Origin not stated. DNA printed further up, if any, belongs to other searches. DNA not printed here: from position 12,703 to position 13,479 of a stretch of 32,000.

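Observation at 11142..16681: Bacterial-style ACP-dependent type II FAS/PKS-like gene set in a haloarchaeal chromosome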

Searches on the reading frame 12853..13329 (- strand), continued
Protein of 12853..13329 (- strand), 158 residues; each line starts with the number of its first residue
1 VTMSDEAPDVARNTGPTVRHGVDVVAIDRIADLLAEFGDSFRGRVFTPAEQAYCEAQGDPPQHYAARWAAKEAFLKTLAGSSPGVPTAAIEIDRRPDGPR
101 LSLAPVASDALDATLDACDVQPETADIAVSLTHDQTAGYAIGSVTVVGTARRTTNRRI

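Call 67: get_annotated_region(hit=H5, flank=9000)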
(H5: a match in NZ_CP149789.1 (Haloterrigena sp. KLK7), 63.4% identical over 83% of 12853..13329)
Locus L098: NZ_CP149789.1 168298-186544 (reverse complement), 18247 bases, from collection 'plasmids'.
description: Haloterrigena sp. KLK7 plasmid unnamed2, complete sequence
organism: Haloterrigena sp. KLK7 (NCBI taxid 3132747)
taxonomy: Archaea; Euryarchaeota; Halobacteria; Halobacteriales; Natrialbaceae; Haloterrigena; Haloterrigena sp. KLK7
host: -; source: cell culture,salt lake; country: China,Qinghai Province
typing (MOB-suite, as given by PLSDB): non-mobilizable
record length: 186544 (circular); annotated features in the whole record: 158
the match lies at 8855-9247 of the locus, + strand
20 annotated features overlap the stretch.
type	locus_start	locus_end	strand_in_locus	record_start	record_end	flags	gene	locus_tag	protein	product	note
CDS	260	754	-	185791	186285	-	-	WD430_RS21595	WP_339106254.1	hypothetical protein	-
CDS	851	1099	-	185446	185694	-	-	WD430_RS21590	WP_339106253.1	hypothetical protein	-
CDS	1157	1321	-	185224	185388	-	-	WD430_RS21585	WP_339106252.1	hypothetical protein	-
CDS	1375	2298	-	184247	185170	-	-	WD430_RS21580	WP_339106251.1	sulfite exporter TauE/SafE family protein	-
CDS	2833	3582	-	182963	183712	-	fabG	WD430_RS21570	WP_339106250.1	3-oxoacyl-ACP reductase FabG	-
CDS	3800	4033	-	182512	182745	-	-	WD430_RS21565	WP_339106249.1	phosphopantetheine-binding protein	-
CDS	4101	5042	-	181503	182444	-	-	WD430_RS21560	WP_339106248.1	NADPH:quinone oxidoreductase family protein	-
CDS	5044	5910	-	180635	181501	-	-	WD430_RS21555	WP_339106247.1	ribonucleotide-diphosphate reductase subunit beta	GO:0009263 - deoxyribonucleotide biosynthetic process [Evidence IEA]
CDS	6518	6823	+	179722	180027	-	-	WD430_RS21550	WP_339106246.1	hypothetical protein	-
CDS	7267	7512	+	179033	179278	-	-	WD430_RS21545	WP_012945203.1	phosphopantetheine-binding protein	-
CDS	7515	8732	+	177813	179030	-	-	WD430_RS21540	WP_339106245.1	beta-ketoacyl-[acyl-carrier-protein] synthase family protein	GO:0006633 - fatty acid biosynthetic process [Evidence IEA]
CDS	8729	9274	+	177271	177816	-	-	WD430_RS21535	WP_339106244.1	holo-ACP synthase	-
CDS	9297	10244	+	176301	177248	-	-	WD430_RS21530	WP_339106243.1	ACP S-malonyltransferase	GO:0006633 - fatty acid biosynthetic process [Evidence IEA]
CDS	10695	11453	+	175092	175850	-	-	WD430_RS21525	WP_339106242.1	IclR family transcriptional regulator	GO:0006355 - regulation of DNA-templated transcription [Evidence IEA]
CDS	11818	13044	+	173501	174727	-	ilvA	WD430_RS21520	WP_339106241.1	threonine ammonia-lyase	GO:0006549 - isoleucine metabolic process [Evidence IEA]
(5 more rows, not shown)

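Call 68: search_protein_families(library=pfam, proteins=[L096:5621-6148:+, L096:6169-6507:+, L095:5502-6392:+, L093:6663-6968:+, L097:5207-7096:+, L093:3945-4178:-, L096:9450-11141:+, L089:643-1566:-, L097:4205-4927:-, L094:12365-12832:+], max_evalue=0.01)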
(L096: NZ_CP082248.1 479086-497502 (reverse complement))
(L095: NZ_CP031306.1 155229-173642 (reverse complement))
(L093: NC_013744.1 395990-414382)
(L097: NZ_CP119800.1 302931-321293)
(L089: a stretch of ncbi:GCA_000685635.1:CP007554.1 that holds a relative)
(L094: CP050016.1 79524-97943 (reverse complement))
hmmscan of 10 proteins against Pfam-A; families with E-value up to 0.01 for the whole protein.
L096:5621-6148:+ (175 aa): 2 families
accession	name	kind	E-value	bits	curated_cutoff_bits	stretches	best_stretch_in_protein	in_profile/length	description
PF00268.27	Ribonuc_red_sm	-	1e-07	32.1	33.6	1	19-119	12-114/281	Ribonucleotide reductase, small chain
PF11583.14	AurF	-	0.0036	16.9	29.6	0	87-112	104-129/282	P-aminobenzoate N-oxygenase AurF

L096:6169-6507:+ (112 aa): 1 family
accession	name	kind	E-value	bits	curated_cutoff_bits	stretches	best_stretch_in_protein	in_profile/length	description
PF00268.27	Ribonuc_red_sm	-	4.4e-05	23.4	33.6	1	12-103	177-273/281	Ribonucleotide reductase, small chain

L095:5502-6392:+ (296 aa): 1 family
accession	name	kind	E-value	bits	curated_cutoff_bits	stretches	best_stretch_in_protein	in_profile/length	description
PF00268.27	Ribonuc_red_sm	-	6.1e-05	23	33.6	1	16-236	12-227/281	Ribonucleotide reductase, small chain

L093:6663-6968:+ (101 aa): 0 families

L097:5207-7096:+ (629 aa): 0 families

L093:3945-4178:- (77 aa): 0 families

L096:9450-11141:+ (563 aa): 5 families
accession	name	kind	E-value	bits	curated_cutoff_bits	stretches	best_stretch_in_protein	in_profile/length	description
PF13561.12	adh_short_C2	-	6.2e-57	193.3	27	1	333-561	6-235/236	Enoyl-(Acyl carrier protein) reductase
PF00106.31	adh_short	-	4.7e-56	189.8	26.6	1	325-513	2-189/195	short chain dehydrogenase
PF00698.26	Acyl_transf_1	-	1.7e-37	130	32.7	1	6-284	3-277/319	Acyl transferase domain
PF08659.16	KR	-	2.7e-15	57.2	22.6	1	327-487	4-163/180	KR domain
PF23441.1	SDR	-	3.9e-07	30.1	27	1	438-522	128-210/258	SDR-like rossmann domain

L089:643-1566:- (307 aa): 4 families
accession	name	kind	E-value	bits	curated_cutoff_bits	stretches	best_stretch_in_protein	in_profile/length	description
PF00571.33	CBS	-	1.4e-22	80.2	24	2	71-124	1-55/57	CBS domain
PF01575.25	MaoC_dehydratas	-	5.6e-19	68.4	27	1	176-264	15-104/123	MaoC like domain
PF13452.11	FAS1_DH_region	-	1e-05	26.1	22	1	172-259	7-100/132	FAS1-like, dehydratase domain region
PF03061.28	4HBT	-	0.0035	18.1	20.6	1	220-280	17-76/79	Thioesterase superfamily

L097:4205-4927:- (240 aa): 0 families

L094:12365-12832:+ (155 aa): 1 family
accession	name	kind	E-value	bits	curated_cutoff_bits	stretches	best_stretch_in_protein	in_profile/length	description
PF24366.1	DUF7522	-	7.2e-06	26.6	27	1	40-133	14-101/118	Family of unknown function (DUF7522)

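Call 81: get_annotated_region(hit=H2, flank=10500)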
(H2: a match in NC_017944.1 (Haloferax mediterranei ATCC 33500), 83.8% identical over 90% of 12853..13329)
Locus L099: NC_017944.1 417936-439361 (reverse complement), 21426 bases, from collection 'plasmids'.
description: Haloferax mediterranei ATCC 33500 plasmid pHM500, complete sequence
organism: Haloferax mediterranei ATCC 33500 (NCBI taxid 523841)
taxonomy: Archaea; Euryarchaeota; Halobacteria; Halobacteriales; Haloferacaceae; Haloferax; Haloferax mediterranei; Haloferax mediterranei ATCC 33500
host: -; source: -; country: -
typing (MOB-suite, as given by PLSDB): non-mobilizable
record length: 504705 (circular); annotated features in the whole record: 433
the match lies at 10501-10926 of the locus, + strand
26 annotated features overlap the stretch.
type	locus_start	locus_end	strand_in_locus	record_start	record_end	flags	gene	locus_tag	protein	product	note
CDS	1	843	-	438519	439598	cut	-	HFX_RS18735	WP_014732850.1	hypothetical protein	-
CDS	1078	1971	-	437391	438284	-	-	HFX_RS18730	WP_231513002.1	CBS domain-containing protein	-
CDS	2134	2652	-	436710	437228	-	-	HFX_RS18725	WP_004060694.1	pantetheine-phosphate adenylyltransferase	-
CDS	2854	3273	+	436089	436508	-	-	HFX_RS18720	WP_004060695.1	universal stress protein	-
CDS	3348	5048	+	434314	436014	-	phaC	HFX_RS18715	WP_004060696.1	class III poly(R)-hydroxyalkanoic acid synthase subunit PhaC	-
CDS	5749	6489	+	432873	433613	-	-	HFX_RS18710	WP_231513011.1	GAF domain-containing protein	-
CDS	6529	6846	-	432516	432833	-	-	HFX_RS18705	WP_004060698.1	thiamine-binding protein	-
CDS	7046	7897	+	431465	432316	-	-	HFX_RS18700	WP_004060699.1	hypothetical protein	-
CDS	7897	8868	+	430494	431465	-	-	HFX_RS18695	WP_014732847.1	NADPH:quinone oxidoreductase family protein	-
CDS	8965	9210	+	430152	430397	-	-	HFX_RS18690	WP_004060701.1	acyl carrier protein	GO:0009245 - lipid A biosynthetic process [Evidence IEA]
CDS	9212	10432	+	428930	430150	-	-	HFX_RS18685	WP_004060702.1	beta-ketoacyl-[acyl-carrier-protein] synthase family protein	GO:0006633 - fatty acid biosynthetic process [Evidence IEA]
CDS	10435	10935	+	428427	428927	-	-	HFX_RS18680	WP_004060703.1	holo-ACP synthase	-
CDS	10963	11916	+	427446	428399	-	-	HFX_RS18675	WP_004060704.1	ACP S-malonyltransferase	GO:0006633 - fatty acid biosynthetic process [Evidence IEA]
CDS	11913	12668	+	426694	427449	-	fabG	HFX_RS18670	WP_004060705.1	3-oxoacyl-ACP reductase FabG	-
CDS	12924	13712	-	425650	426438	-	-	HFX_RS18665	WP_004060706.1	helix-turn-helix domain-containing protein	-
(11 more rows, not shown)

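Call 84: find_related_loci(query=A1, collection=metagenome_contigs, flank=9000)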
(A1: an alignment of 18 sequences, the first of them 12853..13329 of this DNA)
Query A1 (158 aa) in metagenome_contigs; peptide patterns used: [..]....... (x = any residue, [..] = any of these).
76 stretches matched a pattern; 49 encode a relative of the query (tblastn E <= 1e-3); 49 distinct loci.
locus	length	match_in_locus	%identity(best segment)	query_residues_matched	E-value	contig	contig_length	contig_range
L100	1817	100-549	74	1-152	7e-68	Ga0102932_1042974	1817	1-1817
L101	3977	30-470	72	1-149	3e-65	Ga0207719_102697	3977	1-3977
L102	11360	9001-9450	73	1-152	6e-62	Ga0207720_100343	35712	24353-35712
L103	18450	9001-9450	74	1-152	2e-59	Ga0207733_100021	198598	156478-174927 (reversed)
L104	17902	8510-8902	63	18-148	7e-48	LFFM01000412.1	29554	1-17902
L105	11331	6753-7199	53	3-152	5e-39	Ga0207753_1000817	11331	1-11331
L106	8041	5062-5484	55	3-144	2e-38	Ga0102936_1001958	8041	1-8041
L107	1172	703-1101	54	18-151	1e-37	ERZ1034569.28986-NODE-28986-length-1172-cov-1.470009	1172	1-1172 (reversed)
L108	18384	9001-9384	43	19-147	9e-27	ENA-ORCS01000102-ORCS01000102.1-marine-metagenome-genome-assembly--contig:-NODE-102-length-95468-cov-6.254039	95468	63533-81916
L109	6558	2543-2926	39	14-147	3e-26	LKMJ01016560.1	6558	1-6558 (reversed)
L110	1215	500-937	40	15-157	5e-26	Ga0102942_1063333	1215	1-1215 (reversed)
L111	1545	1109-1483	41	21-146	7e-25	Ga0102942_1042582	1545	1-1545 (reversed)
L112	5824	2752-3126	42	21-146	1e-24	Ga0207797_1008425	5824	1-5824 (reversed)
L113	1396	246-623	40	21-147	1e-24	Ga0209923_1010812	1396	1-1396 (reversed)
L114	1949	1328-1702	38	21-146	1e-23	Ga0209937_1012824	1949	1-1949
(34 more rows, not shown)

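Call 87: search_protein_families(library=pfam, proteins=[L104:11049-11990:+, L104:12099-13073:+, L104:13126-14250:-, L104:438-2255:-, L105:8852-9628:+, L105:9890-10855:-, L105:2482-3582:-, L105:2038-2412:-, L105:684-2024:+, L103:11251-11853:+], max_evalue=0.01)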
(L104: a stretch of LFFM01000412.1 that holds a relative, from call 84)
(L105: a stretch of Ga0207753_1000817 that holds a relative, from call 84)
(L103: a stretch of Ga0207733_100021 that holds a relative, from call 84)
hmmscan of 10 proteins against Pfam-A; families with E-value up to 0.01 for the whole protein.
L104:11049-11990:+ (313 aa): 1 family
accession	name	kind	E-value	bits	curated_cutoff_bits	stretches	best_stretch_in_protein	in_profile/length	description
PF04250.19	DUF429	-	3.6e-50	171.1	23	1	67-289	1-212/214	Protein of unknown function (DUF429)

L104:12099-13073:+ (324 aa): 1 family
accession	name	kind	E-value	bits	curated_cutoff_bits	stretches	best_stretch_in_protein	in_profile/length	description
PF01156.24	IU_nuc_hydro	-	5.3e-77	259.8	34.2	1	9-307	1-296/297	Inosine-uridine preferring nucleoside hydrolase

L104:13126-14250:- (374 aa): 3 families
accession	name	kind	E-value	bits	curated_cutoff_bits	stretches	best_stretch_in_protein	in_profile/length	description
PF22725.1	GFO_IDH_MocA_C3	-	4.1e-26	91.8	27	1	166-290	1-123/124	GFO/IDH/MocA C-terminal domain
PF01408.29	GFO_IDH_MocA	-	5.2e-22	79.2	24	1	37-158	1-120/120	Oxidoreductase family, NAD-binding Rossmann fold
PF02894.22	GFO_IDH_MocA_C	-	1e-14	55.3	22.9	1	170-369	1-218/218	Oxidoreductase family, C-terminal alpha/beta domain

L104:438-2255:- (605 aa): 9 families
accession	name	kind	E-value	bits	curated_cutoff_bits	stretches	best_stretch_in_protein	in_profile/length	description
PF13426.13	PAS_9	-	9e-29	100.2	27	2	159-261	2-103/103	PAS domain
PF08448.16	PAS_4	-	1.9e-27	96.1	23.1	2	279-386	4-109/110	PAS fold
PF00989.32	PAS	-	1.9e-27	96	22.6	2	149-259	2-113/113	PAS fold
PF02518.31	HATPase_c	-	3.9e-16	59.9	26.4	1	498-602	4-110/111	Histidine kinase-, DNA gyrase B-, and HSP90-like ATPase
PF13188.13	PAS_8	-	1.6e-15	56.8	21.8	1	149-191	2-41/65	PAS domain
PF08447.18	PAS_3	-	4.2e-10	40.2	25.6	1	171-253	2-86/89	PAS fold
PF13581.12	HATPase_c_2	-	2.1e-09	37.9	27.4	1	490-598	22-126/127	Histidine kinase-like ATPase domain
PF00512.31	HisKA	-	0.002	18.5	26.9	1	399-440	9-54/66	His Kinase A (phospho-acceptor) domain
PF04751.20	DarP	-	0.0081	16.5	26.3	0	370-471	37-132/153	Dual-action ribosomal maturation protein DarP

L105:8852-9628:+ (258 aa): 2 families
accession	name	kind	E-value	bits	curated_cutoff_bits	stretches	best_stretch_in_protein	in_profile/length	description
PF00378.25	ECH_1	-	5.3e-43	147.6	27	1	33-236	5-208/251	Enoyl-CoA hydratase/isomerase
PF16113.10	ECH_2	-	2.2e-26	93.6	27.2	1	35-214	2-183/335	Enoyl-CoA hydratase/isomerase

L105:9890-10855:- (321 aa): 0 families

L105:2482-3582:- (366 aa): 3 families
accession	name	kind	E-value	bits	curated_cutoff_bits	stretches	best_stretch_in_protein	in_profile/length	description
PF00413.30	Peptidase_M10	-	1.4e-05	25.4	24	1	99-206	25-134/159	Matrixin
PF13688.12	Reprolysin_5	-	0.00036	21.2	27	1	174-198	135-159/196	Metallo-peptidase family M12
PF13582.12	Reprolysin_3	-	0.0015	19.5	22.4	1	148-197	75-123/123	Metallo-peptidase family M12B Reprolysin-like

L105:2038-2412:- (124 aa): 0 families

L105:684-2024:+ (446 aa): 4 families
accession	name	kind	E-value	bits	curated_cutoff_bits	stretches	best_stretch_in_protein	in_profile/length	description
PF10996.14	Beta-Casp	-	1.3e-16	61.7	27.7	1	269-367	19-120/120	Beta-Casp domain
PF07521.17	RMMBL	-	3.5e-11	43.4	21.6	1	380-437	2-63/63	Zn-dependent metallo-hydrolase RNA specificity domain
PF00753.33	Lactamase_B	-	7e-08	33.1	22.7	1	21-162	16-154/196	Metallo-beta-lactamase superfamily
PF12706.13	Lactamase_B_2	-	0.00024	21.2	27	1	33-164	20-149/200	Beta-lactamase superfamily domain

L103:11251-11853:+ (200 aa): 4 families
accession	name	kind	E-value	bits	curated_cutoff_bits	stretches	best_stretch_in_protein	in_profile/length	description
PF02223.23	Thymidylate_kin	-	2.4e-38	132.1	27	1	5-186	1-183/185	Thymidylate kinase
PF01712.25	dNK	-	8e-07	29.4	27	1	4-167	2-169/203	Deoxynucleoside kinase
PF13671.12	AAA_33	-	5e-06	27.3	27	1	2-86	1-77/143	AAA domain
PF13238.12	AAA_18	-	0.00031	21.6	29.4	1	3-141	1-107/128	AAA domain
